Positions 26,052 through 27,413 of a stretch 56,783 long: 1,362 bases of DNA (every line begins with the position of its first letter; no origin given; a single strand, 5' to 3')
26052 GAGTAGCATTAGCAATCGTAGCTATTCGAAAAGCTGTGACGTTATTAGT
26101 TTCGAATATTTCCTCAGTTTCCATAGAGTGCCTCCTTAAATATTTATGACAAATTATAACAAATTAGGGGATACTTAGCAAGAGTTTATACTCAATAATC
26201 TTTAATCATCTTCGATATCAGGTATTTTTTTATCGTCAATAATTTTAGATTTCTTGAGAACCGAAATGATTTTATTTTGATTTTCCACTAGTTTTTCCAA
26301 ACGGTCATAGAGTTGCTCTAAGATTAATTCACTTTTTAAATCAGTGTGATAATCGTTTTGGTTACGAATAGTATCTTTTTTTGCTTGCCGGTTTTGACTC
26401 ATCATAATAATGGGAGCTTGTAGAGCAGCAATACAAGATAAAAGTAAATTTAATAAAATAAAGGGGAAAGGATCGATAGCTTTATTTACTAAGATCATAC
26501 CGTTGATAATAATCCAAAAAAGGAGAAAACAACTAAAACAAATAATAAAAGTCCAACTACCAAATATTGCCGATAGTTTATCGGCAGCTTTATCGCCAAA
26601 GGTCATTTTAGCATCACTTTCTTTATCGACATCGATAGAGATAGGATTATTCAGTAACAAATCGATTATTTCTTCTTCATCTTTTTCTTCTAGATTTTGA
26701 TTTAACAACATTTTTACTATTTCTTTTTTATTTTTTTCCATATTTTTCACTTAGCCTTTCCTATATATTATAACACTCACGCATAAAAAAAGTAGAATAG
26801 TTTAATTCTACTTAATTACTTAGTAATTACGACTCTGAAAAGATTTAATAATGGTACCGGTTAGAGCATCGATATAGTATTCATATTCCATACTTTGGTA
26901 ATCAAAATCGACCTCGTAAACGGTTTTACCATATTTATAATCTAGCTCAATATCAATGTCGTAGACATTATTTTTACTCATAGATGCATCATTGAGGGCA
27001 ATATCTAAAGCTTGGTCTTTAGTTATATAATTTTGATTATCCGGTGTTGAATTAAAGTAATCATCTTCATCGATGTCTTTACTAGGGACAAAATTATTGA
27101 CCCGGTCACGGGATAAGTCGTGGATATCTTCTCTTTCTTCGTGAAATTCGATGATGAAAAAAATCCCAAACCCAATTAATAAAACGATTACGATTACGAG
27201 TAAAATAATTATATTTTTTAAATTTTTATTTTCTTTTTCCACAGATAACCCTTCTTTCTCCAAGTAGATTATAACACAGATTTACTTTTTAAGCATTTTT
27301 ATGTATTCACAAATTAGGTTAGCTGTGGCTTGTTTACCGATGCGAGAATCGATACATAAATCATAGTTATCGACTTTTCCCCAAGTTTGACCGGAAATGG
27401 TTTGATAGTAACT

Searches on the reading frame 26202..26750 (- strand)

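Call 6: search_protein_families(library=pfam, proteins=[window:26202-26750:-], max_evalue=1)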
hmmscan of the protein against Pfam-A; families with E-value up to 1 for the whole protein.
window:26202-26750:- (182 aa): 2 families
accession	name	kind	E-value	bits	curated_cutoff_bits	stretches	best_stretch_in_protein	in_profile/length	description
PF06210.16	DUF1003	-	4e-35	120.5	27.4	1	63-160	1-98/103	Protein of unknown function (DUF1003)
PF09861.14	Lar_N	-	0.39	10.3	23.3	0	5-38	9-43/204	Lactate racemase N-terminal domain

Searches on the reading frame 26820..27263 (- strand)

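Call 6: search_protein_families(library=pfam, proteins=[window:26820-27263:-], max_evalue=1)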
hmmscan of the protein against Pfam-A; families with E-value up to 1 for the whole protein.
window:26820-27263:- (147 aa): 4 families
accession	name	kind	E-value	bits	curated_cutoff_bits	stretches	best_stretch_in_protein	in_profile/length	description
PF03413.25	PepSY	-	6.3e-12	46.1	24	1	80-141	2-59/60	Peptidase propeptide and YPEB domain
PF04415.17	DUF515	-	0.005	15.8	29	1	12-55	25-67/449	Protein of unknown function (DUF515)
PF17204.8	Sid-5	-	0.0092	16.6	27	1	16-63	14-57/76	Sid-5 family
PF11337.13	DUF3139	-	0.44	11.6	27.3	0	16-69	2-53/83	Protein of unknown function (DUF3139)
